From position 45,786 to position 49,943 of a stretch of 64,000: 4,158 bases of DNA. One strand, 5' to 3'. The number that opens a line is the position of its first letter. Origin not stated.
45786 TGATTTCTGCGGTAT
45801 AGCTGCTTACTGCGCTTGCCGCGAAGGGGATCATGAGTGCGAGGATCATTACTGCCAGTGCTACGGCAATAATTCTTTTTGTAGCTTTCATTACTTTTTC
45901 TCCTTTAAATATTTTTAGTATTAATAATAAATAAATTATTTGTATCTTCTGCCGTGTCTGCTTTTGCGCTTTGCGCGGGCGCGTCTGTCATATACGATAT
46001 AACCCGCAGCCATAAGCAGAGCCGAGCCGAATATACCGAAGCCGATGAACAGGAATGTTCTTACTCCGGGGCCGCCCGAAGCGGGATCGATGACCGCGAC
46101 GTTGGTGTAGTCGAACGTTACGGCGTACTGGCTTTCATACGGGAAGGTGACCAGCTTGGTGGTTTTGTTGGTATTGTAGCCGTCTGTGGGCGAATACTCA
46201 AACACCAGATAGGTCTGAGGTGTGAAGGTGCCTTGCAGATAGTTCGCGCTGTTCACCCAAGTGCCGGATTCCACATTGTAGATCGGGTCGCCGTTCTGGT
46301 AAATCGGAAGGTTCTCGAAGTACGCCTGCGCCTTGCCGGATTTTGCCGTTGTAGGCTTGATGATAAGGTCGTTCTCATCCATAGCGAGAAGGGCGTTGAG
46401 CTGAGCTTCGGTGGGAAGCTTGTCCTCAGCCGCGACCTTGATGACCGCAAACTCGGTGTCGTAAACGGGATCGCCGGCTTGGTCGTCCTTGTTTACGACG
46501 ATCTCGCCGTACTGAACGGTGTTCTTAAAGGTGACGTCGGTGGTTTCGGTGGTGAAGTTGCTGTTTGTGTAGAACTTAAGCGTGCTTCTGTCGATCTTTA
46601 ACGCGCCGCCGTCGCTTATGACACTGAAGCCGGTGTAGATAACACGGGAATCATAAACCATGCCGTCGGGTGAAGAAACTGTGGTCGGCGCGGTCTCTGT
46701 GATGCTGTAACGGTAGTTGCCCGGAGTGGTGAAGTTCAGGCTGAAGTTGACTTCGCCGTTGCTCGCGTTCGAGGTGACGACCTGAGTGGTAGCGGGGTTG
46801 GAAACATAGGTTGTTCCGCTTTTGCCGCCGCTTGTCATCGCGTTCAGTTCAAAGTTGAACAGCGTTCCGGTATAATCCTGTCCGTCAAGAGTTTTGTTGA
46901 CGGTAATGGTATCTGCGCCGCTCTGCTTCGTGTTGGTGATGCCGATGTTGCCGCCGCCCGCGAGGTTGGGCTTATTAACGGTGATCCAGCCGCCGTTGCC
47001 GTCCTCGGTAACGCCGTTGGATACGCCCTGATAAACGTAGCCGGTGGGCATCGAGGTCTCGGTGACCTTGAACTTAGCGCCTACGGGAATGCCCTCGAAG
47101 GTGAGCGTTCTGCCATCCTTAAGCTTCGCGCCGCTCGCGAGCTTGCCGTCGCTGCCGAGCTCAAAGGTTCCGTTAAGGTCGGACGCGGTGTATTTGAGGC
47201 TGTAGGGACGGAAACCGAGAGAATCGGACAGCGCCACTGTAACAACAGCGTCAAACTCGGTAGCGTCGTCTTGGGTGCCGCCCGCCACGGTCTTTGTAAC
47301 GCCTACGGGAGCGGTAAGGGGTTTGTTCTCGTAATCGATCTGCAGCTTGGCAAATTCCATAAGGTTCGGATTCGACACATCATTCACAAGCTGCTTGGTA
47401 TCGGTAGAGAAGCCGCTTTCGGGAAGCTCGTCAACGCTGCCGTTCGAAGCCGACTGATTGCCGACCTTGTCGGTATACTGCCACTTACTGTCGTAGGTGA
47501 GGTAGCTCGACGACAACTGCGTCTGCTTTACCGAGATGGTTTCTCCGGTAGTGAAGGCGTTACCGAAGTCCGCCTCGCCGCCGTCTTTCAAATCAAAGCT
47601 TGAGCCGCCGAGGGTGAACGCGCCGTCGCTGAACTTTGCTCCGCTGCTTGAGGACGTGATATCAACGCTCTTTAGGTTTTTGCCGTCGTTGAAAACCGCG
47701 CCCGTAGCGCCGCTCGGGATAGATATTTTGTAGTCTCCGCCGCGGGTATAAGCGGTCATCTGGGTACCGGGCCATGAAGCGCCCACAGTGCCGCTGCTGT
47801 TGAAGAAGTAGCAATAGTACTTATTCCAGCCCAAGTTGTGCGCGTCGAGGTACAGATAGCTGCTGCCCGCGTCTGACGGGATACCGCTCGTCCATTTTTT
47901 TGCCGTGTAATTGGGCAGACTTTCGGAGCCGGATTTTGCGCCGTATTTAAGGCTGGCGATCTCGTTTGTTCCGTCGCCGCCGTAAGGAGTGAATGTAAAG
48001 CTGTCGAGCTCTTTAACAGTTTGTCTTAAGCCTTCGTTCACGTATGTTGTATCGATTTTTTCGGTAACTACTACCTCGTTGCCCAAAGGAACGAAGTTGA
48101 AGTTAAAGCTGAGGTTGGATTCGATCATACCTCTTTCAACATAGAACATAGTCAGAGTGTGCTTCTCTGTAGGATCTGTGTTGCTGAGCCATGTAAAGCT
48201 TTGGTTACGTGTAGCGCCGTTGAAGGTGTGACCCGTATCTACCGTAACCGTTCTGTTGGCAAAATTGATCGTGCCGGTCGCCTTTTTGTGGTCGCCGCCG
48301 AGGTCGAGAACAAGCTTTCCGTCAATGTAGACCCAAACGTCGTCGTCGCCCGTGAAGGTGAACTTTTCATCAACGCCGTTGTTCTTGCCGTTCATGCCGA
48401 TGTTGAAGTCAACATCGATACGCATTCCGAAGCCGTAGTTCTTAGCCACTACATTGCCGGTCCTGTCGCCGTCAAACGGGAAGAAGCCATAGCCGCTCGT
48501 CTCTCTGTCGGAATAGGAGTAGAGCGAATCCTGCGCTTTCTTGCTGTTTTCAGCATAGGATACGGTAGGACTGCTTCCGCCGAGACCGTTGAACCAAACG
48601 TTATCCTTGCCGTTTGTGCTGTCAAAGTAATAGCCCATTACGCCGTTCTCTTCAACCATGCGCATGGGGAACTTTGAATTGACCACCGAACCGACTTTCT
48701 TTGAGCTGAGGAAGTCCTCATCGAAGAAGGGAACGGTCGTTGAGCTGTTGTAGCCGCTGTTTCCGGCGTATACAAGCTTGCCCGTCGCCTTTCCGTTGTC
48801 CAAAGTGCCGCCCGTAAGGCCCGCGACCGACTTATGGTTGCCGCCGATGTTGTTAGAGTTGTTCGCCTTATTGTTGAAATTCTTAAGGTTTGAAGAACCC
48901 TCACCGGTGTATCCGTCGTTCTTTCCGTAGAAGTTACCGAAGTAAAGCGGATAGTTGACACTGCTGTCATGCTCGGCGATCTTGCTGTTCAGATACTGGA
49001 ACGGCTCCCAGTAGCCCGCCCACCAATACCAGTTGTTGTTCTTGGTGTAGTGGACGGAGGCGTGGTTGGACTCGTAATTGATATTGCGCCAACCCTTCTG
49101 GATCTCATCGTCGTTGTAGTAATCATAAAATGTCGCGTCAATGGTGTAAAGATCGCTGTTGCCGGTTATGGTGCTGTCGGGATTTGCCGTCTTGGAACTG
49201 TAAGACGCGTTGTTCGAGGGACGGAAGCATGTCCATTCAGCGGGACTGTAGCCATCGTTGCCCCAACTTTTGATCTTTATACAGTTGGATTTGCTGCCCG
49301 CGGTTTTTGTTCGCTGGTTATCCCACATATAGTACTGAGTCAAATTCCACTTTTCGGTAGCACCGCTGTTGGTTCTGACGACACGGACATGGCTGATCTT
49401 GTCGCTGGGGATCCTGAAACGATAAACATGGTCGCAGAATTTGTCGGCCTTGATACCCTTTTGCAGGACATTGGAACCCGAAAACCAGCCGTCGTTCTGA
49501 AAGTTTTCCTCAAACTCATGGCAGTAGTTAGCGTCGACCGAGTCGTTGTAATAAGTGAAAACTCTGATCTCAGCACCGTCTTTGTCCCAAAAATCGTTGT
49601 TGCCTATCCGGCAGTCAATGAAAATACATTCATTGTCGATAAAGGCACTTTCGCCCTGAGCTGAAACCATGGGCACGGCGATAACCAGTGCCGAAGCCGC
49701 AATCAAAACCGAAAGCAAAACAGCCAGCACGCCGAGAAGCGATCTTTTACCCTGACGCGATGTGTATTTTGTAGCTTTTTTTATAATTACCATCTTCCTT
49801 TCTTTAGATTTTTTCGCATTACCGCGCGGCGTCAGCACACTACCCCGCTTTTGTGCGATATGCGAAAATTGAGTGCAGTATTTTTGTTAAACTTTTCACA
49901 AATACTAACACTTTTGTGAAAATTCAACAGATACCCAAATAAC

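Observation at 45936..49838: Pilus tip adhesin combines a fibro-slime/PA14-like domain with an amylase-type starch-binding module (starch-adhesive pilus hypothesis)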

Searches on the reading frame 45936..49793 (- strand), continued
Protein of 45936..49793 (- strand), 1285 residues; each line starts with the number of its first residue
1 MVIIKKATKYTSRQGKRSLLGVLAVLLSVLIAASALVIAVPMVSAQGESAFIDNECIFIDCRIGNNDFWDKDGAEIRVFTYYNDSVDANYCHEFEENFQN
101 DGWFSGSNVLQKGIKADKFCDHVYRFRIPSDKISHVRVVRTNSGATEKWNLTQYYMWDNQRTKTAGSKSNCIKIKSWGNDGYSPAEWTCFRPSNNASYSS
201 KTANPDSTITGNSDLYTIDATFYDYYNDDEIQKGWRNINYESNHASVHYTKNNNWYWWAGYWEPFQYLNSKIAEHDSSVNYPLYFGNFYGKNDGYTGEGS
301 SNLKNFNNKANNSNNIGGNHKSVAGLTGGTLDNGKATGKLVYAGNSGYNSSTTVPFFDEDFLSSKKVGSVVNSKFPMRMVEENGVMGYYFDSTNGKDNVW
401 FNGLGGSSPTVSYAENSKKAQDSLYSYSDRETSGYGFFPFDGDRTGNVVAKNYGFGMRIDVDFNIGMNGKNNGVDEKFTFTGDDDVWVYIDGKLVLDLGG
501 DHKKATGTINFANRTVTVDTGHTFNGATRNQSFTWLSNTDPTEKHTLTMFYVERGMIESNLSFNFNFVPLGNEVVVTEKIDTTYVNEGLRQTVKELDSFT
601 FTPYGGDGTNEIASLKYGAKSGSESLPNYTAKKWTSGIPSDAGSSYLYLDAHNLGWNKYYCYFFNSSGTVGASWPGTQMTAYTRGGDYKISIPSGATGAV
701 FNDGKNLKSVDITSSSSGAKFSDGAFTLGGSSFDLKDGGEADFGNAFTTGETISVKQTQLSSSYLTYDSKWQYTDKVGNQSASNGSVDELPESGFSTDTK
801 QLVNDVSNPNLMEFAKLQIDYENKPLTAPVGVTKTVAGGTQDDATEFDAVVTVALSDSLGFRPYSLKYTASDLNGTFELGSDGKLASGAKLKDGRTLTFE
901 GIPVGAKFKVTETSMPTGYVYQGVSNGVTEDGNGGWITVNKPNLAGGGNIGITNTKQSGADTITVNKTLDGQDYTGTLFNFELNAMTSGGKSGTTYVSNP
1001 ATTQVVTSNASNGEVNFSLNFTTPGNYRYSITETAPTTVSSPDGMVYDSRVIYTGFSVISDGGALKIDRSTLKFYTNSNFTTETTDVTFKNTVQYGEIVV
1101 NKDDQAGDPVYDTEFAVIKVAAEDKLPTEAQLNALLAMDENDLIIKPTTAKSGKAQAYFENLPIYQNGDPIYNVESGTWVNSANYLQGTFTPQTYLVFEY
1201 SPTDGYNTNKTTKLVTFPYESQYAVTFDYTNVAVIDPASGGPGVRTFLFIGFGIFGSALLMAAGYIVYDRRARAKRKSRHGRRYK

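Call 49: find_encoding_contigs(protein=P0108, flank=7000, max_places=2)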
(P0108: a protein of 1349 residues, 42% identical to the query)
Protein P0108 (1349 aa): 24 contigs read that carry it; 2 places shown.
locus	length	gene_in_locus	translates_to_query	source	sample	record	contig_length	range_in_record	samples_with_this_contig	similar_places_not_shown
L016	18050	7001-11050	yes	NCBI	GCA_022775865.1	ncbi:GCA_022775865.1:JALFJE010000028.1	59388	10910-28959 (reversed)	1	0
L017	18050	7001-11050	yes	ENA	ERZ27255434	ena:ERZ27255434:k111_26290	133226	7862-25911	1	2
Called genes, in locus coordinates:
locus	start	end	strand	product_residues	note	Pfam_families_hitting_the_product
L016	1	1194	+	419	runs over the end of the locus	PF01078:Mg_chelatase (faint), PF05496:RuvB_N, PF00158:Sigma54_activat (faint), PF14532:Sigma54_activ_2 (weak), PF00004:AAA, PF07728:AAA_5 (weak), PF16193:AAA_assoc_2, PF12002:MgsA_C, +1 more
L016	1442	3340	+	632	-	PF16738:CBM26, PF07495:Y_Y_Y (faint), PF16738:CBM26, PF00404:Dockerin_1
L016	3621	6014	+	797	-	PF00128:Alpha-amylase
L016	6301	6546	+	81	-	PF01479:S4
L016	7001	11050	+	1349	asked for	-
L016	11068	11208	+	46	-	-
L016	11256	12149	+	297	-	PF13855:LRR_8 (faint), PF13306:LRR_5, PF12799:LRR_4 (faint), PF00404:Dockerin_1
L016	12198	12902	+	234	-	-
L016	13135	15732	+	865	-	PF05729:NACHT, PF00805:Pentapeptide (weak), PF13599:Pentapeptide_4 (weak), PF00805:Pentapeptide (weak), PF13599:Pentapeptide_4, PF00805:Pentapeptide, PF13599:Pentapeptide_4 (weak), PF00805:Pentapeptide, +1 more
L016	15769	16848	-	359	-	PF02030:Lipoprotein_8 (faint), PF01547:SBP_bac_1, PF13531:SBP_bac_11, PF13416:SBP_bac_8, PF13343:SBP_bac_6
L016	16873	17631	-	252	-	PF00528:BPD_transp_1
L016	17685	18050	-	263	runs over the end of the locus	PF00528:BPD_transp_1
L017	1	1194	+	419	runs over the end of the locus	PF01078:Mg_chelatase (faint), PF05496:RuvB_N, PF00158:Sigma54_activat (faint), PF14532:Sigma54_activ_2 (weak), PF00004:AAA, PF07728:AAA_5 (weak), PF16193:AAA_assoc_2, PF12002:MgsA_C, +1 more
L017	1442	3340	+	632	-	PF16738:CBM26, PF07495:Y_Y_Y (faint), PF16738:CBM26, PF00404:Dockerin_1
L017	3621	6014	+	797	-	PF00128:Alpha-amylase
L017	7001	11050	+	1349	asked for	-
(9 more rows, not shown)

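Call 51: search_protein_families(library=pfam, proteins=[P0108, P0059, P0061, P0004], max_evalue=0.01)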
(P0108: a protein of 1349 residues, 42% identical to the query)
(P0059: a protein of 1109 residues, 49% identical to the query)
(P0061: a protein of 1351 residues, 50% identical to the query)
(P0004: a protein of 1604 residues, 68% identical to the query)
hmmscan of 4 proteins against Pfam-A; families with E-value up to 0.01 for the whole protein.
P0108 (1349 aa): 0 families

P0059 (1109 aa): 3 families
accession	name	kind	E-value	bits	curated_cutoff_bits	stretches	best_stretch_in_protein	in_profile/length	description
PF17802.7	SpaA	-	4.8e-10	39.9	23.1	3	949-1003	2-50/91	Prealbumin-like fold domain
PF24547.1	DUF7601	-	6.4e-10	40.1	27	1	700-814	3-115/116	Domain of unknown function (DUF7601)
PF07691.17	PA14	-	7.3e-05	23.1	24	1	434-474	62-103/147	PA14 domain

P0061 (1351 aa): 0 families

P0004 (1604 aa): 4 families
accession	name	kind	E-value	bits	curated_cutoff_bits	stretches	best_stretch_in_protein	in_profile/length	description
PF24547.1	DUF7601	-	1.3e-22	81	27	3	1148-1268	2-115/116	Domain of unknown function (DUF7601)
PF19407.5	DUF5979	-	8.8e-11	42.8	25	2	1182-1279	12-100/104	Domain of unknown function (DUF5979)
PF07691.17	PA14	-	7e-05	23.1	24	1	469-509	62-99/147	PA14 domain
PF17802.7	SpaA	-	0.00047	20.7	23.1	1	1204-1255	33-75/91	Prealbumin-like fold domain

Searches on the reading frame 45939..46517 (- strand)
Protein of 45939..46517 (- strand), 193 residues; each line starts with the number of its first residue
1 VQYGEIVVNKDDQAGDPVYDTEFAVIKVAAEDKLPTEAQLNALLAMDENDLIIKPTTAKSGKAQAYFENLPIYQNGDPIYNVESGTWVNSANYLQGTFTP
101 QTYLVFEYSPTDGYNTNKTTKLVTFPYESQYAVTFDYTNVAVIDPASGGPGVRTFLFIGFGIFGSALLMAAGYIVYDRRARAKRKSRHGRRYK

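Call 9: search_protein_families(library=pfam, proteins=[window:45939-46517:-], max_evalue=10)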
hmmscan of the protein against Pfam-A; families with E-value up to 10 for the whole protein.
seq(193 aa): 1 family
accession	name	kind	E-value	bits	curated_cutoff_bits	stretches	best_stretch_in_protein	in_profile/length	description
PF17802.7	SpaA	-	0.019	15.5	23.1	1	5-129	2-80/91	Prealbumin-like fold domain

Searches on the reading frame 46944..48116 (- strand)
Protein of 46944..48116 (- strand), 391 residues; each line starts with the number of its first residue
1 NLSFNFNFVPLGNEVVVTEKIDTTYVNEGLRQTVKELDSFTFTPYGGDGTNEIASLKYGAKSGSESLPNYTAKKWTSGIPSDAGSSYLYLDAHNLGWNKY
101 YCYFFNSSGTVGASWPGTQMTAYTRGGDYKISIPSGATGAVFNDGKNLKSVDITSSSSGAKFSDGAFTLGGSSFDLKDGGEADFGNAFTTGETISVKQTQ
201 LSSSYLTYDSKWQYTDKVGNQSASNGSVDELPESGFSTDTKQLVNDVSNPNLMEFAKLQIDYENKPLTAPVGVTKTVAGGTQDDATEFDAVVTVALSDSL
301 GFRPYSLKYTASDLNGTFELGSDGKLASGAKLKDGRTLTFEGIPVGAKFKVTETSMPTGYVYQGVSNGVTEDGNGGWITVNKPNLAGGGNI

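Call 66: find_homologous_proteins(query=window:46944-48116:-, max_evalue=0.001)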
Query window:46944-48116:- (391 aa): 1 proteins with E <= 0.001 among 8000 candidates.
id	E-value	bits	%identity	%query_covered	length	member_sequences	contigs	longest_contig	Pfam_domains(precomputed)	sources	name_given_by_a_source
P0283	1.7e-31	128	36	57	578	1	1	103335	PF12892.14,PF24547.2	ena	-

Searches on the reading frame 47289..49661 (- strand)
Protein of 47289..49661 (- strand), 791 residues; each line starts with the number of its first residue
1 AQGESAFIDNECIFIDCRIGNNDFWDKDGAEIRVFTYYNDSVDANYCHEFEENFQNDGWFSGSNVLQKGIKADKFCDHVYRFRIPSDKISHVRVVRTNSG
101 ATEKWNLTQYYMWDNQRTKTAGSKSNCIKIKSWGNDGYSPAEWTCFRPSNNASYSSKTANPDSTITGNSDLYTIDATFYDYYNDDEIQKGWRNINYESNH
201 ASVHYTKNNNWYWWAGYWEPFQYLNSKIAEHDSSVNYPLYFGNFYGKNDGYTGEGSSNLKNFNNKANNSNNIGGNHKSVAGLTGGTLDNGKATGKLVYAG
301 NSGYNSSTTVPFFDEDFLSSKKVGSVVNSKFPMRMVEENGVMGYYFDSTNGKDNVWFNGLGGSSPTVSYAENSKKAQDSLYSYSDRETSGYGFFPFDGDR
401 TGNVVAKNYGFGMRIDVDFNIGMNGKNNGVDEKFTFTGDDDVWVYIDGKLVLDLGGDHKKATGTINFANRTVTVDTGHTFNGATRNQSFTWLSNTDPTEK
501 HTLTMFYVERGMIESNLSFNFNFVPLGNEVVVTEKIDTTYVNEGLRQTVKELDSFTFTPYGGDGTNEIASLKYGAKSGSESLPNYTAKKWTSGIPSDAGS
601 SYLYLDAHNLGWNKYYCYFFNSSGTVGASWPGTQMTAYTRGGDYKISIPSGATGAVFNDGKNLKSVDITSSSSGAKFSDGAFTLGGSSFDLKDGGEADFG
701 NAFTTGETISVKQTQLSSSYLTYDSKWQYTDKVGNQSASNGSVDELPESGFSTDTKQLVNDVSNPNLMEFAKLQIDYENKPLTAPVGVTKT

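Call 55: predict_structure(alignment_id=A5)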
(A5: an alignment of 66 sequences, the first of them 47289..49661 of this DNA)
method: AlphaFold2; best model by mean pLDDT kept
length: 791 residues; sequences in the alignment: 66
mean_pLDDT: 78.5   pTM: 0.72
mean pLDDT of the five models: 78.5, 76.9, 76.4, 75.6, 74.0
residues with pLDDT >= 90: 389; 70-90: 196; 50-70: 54; < 50: 152
segments of 3 or more residues with pLDDT < 50: 562-619, 621-645, 658-686, 733-769
pLDDT, mean of each block of 10 residues (from residue 1): 86 94 92 96 95 93 95 94 94 97 95 94 91 92 95 95 91 94 96 91 91 87 96 96 90 92 88 86 92 90 93 97 97 93 93 96 95 94 83 91 93 92 83 91 95 82 94 93 88 81 94 85 74 83 85 72 44 35 34 41 41 45 36 34 47 50 43 35 48 71 55 71 76 40 27 42 39 74 80 65
secondary structure, 60 per line:
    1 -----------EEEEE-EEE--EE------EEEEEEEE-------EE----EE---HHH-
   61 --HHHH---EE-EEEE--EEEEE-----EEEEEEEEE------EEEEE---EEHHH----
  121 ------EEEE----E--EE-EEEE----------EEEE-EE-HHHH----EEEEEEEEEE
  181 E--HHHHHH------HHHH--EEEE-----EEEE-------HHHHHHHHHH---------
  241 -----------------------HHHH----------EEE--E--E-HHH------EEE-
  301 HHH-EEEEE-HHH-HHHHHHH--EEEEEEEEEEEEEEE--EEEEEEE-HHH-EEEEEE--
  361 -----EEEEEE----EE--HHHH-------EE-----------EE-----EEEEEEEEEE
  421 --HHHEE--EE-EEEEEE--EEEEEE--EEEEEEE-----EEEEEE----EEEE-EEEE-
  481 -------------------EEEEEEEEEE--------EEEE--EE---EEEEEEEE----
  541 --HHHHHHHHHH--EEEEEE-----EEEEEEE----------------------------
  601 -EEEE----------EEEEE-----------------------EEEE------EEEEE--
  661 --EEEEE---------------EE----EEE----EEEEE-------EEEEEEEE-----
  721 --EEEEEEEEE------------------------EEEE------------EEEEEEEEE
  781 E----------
elements in order (helices of 4 or more, strands of 3 or more residues): E12-16 E18-20 E31-38 H63-66 E73-76 E79-83 E89-97 E104-108 E127-130 E141-144 E155-158 H163-166 E171-181 H184-189 H196-199 E202-205 E211-214 H222-231 H264-267 E278-280 E297-299 E305-309 H315-321 E324-338 E341-347 E353-358 E366-371 H380-383 E411-420 E433-438 E441-446 E449-455 E461-466 E471-474 E476-479 E500-509 E518-521 E529-536 H543-552 E555-560 E566-572 E602-605 E616-620 E644-647 E654-658 E663-667 E689-691 E696-700 E708-715 E723-731 E756-759 E772-781

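Call 57: fold_search(model_id=the predicted structure, library=pdb)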
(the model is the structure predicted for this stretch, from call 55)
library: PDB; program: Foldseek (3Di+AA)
matches with E <= 10: 820; with E <= 0.001: 8
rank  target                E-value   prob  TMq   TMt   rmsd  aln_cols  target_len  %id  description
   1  3gle_B                1.7e-04  0.95  0.10  0.26  15.4       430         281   10  Crystal Structure of the Major Pilin from Streptococcus pyogenes N168A mutant (released 2009-06-02)
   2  3gld_A                2.6e-04  0.94  0.10  0.25  15.8       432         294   10  Crystal Structure of the Major Pilin from Streptococcus pyogenes E117A mutant (released 2009-06-02)
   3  3gld_C                4.0e-04  0.92  0.11  0.28  17.9       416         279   13  Crystal Structure of the Major Pilin from Streptococcus pyogenes E117A mutant (released 2009-06-02)
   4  3b2m_B                4.0e-04  0.91  0.10  0.26  16.6       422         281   11  Crystal Structure of the Major Pilin from Streptococcus pyogenes (released 2007-12-18)
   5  8f5n_A                4.4e-04  0.93  0.11  0.26  14.2       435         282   10  Identification of an Immunodominant region on a Group A Streptococcus T-antigen Reveals Temperature-Dependent Motion i (released 2023-03-08)
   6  3b2m_A                5.0e-04  0.93  0.11  0.26  18.4       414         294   11  Crystal Structure of the Major Pilin from Streptococcus pyogenes (released 2007-12-18)
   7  3gld_B                5.2e-04  0.90  0.12  0.28  18.8       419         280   11  Crystal Structure of the Major Pilin from Streptococcus pyogenes E117A mutant (released 2009-06-02)
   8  6bbw_A                7.7e-04  0.89  0.11  0.27  14.8       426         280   11  Structure of the major pilin protein (T3.2) from Streptococcus pyogenes serotype GAS13637 (released 2018-10-24)
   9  6qub_A                1.4e-03  0.57  0.08  0.08  18.2       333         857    9  Truncated beta-galactosidase III from Bifidobacterium bifidum in complex with galactose (released 2020-03-18)
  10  3k46_B                1.6e-03  0.72  0.08  0.10  15.4       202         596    7  Crystal structure of full-length E. coli beta-glucuronidase (released 2010-11-17)
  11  7knc                  2.6e-03  0.35  0.08  0.07  22.7       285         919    7  Crystal structure of the GH31 alpha-xylosidase (Xac1773) from Xanthomonas citri (released 2021-05-26)
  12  7kmp                  3.0e-03  0.33  0.08  0.07  22.8       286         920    7  Crystal structure of the GH31 alpha-xylosidase (Xac1773) from Xanthomonas citri (released 2021-05-26)
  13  4ypj_A                3.2e-03  0.44  0.08  0.08  18.4       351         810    6  X-ray Structure of The Mutant of Glycoside Hydrolase (released 2015-04-29)
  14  7vcr_B                3.4e-03  0.23  0.13  0.20  28.9       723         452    9  Crystal Structure of PitA fragment from pilus islet-2 of Streptococcus oralis (released 2022-06-01)
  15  5uj6_A                3.5e-03  0.38  0.08  0.08  19.5       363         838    7  Crystal Structure of Bacteroides Uniformis beta-glucuronidase (released 2017-06-28)
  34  6m8m                  1.0e-02  0.99  0.09  0.37   5.1       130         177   10  PA14 sugar-binding domain from RTX adhesin (released 2019-09-04)
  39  6x7x                  1.2e-02  0.99  0.09  0.33   6.4       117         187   13  mannose-bound structure of Marinomonas primoryensis PA14 carbohydrate-binding domain (released 2021-06-02)
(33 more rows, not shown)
